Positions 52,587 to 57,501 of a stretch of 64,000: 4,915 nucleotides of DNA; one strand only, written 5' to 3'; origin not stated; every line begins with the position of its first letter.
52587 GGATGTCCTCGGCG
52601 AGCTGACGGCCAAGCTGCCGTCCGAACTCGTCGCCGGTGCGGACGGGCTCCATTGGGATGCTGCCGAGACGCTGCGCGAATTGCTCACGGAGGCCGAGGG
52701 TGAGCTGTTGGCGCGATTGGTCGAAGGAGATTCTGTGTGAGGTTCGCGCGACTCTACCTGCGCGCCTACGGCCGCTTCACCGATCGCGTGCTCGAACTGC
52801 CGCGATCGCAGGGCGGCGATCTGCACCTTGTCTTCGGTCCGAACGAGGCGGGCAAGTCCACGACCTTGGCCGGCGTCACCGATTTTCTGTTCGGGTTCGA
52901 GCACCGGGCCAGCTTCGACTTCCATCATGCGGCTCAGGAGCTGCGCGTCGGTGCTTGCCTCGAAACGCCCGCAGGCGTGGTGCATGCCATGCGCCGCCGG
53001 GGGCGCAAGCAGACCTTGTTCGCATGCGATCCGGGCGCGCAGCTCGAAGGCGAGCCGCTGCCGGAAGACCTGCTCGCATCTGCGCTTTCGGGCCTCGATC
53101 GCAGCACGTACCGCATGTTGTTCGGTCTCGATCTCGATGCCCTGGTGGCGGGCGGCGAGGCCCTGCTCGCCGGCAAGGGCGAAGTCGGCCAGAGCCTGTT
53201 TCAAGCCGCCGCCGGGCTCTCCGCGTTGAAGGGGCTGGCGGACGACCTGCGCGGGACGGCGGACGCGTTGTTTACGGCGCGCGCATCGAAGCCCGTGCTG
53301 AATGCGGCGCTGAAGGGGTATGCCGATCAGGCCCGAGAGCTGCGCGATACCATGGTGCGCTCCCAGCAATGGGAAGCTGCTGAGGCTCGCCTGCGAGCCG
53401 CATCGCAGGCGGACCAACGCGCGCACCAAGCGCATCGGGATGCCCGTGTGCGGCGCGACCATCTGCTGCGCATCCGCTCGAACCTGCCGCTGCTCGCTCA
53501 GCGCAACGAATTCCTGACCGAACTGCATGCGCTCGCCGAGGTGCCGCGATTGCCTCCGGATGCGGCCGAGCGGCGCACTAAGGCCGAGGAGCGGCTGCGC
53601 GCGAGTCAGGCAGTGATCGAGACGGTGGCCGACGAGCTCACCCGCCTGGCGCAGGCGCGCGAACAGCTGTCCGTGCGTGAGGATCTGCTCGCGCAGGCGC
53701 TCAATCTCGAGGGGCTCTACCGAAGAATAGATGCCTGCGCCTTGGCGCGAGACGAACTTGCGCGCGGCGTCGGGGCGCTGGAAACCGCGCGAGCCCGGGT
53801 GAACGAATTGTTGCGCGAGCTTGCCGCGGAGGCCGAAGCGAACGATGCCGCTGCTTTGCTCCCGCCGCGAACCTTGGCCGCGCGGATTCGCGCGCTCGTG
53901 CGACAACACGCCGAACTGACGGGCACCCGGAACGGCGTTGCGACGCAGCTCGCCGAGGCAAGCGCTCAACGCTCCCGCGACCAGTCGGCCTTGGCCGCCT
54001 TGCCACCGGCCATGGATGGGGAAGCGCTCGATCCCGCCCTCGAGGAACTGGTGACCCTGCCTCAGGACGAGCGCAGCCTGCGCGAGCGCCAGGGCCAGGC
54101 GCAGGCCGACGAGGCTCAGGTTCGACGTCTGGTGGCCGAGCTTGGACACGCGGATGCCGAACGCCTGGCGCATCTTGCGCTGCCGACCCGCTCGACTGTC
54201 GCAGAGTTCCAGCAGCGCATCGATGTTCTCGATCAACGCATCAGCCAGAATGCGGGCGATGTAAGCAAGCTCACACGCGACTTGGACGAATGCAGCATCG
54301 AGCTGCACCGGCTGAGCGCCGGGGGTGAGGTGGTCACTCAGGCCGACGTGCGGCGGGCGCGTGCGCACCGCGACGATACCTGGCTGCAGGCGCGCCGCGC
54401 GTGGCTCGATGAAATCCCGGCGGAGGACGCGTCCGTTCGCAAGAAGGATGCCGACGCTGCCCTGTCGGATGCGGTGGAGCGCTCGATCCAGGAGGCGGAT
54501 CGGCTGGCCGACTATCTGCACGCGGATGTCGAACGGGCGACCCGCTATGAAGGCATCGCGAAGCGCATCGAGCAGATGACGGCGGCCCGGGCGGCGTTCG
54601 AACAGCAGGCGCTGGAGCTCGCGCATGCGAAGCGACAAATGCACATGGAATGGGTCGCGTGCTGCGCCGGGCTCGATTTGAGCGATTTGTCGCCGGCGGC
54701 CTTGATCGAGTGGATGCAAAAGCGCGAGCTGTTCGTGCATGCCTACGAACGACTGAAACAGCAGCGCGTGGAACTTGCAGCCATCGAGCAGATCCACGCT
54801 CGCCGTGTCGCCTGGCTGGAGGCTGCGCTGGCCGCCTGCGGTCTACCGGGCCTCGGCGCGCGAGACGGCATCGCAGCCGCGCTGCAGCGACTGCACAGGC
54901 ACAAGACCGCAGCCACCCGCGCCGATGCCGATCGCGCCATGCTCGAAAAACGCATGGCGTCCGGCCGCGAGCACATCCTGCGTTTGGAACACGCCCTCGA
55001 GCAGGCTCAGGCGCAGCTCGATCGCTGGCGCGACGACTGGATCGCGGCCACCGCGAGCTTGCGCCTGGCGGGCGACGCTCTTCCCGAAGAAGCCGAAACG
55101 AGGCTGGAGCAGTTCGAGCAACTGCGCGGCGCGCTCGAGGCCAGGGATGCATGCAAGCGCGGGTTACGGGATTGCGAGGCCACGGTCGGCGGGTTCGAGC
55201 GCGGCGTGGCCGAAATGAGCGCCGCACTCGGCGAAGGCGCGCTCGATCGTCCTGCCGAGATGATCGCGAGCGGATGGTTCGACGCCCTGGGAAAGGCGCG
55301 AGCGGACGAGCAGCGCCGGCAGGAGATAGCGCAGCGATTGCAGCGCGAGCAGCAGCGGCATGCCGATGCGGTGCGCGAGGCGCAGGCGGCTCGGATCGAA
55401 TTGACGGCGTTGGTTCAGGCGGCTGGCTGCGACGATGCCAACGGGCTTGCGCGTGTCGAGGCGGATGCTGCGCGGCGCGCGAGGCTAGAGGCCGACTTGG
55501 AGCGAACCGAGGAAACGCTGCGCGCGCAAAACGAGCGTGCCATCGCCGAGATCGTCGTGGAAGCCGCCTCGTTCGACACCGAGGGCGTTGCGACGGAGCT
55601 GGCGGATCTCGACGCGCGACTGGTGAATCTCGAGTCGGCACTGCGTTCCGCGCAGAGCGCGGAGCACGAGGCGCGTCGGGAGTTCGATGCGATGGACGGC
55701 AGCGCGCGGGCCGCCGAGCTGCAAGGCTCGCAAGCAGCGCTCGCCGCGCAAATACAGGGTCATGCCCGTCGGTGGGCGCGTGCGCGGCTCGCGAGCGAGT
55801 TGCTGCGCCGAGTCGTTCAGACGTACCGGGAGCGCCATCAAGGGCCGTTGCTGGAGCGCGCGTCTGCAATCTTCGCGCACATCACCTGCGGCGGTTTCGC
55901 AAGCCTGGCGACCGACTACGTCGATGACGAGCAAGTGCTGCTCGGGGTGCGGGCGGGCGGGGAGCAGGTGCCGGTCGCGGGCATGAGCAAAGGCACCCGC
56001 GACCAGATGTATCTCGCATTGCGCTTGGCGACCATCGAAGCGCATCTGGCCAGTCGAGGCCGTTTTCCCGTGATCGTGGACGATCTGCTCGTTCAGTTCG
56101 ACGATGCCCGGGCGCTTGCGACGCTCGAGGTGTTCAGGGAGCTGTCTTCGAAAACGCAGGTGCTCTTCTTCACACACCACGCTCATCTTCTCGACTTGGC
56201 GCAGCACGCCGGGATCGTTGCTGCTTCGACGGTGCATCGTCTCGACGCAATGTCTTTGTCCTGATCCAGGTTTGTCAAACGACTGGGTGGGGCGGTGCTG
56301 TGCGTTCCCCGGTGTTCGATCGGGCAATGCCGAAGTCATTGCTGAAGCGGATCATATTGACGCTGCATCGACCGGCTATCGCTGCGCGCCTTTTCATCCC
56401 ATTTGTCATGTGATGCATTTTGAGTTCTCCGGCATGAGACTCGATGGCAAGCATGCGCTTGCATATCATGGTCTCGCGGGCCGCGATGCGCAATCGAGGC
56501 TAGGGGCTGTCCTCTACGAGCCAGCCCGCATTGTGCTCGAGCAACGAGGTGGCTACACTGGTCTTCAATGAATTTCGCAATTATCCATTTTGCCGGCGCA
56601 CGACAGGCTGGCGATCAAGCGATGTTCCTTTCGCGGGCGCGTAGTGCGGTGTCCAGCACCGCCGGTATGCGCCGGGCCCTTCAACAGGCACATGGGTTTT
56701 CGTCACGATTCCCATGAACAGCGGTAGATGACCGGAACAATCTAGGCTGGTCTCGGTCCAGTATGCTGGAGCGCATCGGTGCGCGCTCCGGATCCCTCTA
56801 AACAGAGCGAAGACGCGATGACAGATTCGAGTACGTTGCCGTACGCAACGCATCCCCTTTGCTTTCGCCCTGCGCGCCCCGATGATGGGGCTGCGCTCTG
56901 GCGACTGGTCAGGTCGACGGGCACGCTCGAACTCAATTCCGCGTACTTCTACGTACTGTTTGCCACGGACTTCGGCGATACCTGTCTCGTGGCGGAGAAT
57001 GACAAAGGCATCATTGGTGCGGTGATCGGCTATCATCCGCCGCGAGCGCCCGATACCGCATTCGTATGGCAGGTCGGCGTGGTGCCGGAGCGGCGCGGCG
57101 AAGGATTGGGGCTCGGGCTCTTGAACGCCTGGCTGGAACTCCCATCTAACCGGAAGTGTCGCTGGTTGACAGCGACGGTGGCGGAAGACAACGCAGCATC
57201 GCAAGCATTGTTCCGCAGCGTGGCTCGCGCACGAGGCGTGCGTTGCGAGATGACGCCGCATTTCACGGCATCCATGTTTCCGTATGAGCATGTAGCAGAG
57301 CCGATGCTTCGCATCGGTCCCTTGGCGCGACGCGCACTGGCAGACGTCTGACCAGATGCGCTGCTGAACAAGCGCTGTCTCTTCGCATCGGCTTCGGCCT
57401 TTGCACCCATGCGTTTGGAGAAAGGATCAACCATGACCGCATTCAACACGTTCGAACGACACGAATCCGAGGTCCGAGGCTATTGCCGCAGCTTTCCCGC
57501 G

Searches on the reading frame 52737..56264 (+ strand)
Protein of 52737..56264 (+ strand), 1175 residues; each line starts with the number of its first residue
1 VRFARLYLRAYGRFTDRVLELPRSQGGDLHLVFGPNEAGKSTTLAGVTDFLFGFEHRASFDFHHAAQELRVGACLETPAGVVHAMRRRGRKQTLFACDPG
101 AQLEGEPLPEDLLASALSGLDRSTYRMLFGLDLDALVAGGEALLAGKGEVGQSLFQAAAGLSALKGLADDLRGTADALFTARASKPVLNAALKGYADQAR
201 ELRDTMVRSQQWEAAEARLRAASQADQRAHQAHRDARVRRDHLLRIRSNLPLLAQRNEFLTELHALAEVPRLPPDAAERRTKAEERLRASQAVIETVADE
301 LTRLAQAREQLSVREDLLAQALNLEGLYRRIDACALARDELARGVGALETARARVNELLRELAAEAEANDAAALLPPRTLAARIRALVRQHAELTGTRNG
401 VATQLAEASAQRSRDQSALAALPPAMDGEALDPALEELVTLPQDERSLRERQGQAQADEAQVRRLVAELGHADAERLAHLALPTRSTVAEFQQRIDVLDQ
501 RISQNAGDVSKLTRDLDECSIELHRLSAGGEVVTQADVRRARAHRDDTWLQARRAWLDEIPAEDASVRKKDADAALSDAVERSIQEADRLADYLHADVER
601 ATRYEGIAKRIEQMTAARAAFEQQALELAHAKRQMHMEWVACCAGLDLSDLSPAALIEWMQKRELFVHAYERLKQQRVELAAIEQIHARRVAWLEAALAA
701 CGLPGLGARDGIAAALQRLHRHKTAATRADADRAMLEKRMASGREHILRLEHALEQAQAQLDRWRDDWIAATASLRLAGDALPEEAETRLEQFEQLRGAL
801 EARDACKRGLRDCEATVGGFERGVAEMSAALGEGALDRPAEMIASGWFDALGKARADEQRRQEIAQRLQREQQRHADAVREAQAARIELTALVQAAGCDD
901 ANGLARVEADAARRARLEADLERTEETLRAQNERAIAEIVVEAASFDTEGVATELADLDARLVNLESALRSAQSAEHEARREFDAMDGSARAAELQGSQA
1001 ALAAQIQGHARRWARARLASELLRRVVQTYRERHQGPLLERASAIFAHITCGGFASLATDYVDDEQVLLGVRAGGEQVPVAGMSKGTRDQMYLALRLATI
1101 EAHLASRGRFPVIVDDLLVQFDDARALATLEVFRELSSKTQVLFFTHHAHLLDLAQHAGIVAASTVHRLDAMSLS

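Call 20: search_protein_families(library=pfam, proteins=[window:52737-56264:+], max_evalue=0.0001)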
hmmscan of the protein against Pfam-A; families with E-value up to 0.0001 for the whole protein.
window:52737-56264:+ (1175 aa): 2 families
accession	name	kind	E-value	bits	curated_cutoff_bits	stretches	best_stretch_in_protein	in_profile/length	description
PF13514.12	AAA_27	-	1.2e-64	218.1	22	1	1-212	1-206/206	AAA domain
PF02463.25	SMC_N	-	8.6e-05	22.5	40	0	858-1157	135-207/220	RecF/RecN/SMC N terminal domain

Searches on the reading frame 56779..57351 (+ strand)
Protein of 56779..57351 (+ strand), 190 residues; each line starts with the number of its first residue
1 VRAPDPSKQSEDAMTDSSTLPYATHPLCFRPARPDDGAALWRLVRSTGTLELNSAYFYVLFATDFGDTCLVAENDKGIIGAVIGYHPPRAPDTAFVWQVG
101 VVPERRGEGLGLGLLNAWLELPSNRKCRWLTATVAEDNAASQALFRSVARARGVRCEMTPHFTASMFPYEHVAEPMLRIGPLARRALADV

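Call 20: search_protein_families(library=pfam, proteins=[window:56779-57351:+], max_evalue=0.0001)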
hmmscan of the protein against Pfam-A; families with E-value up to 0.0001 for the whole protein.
window:56779-57351:+ (190 aa): 3 families
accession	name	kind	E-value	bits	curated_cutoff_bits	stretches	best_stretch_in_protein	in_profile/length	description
PF00583.31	Acetyltransf_1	-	7.4e-12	46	20.7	1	53-146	17-113/116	Acetyltransferase (GNAT) family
PF13508.13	Acetyltransf_7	-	7.2e-07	29.9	27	1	67-146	3-78/84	Acetyltransferase (GNAT) domain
PF13302.13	Acetyltransf_3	-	4.7e-05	24.6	25.4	1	27-146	2-133/138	Acetyltransferase (GNAT) domain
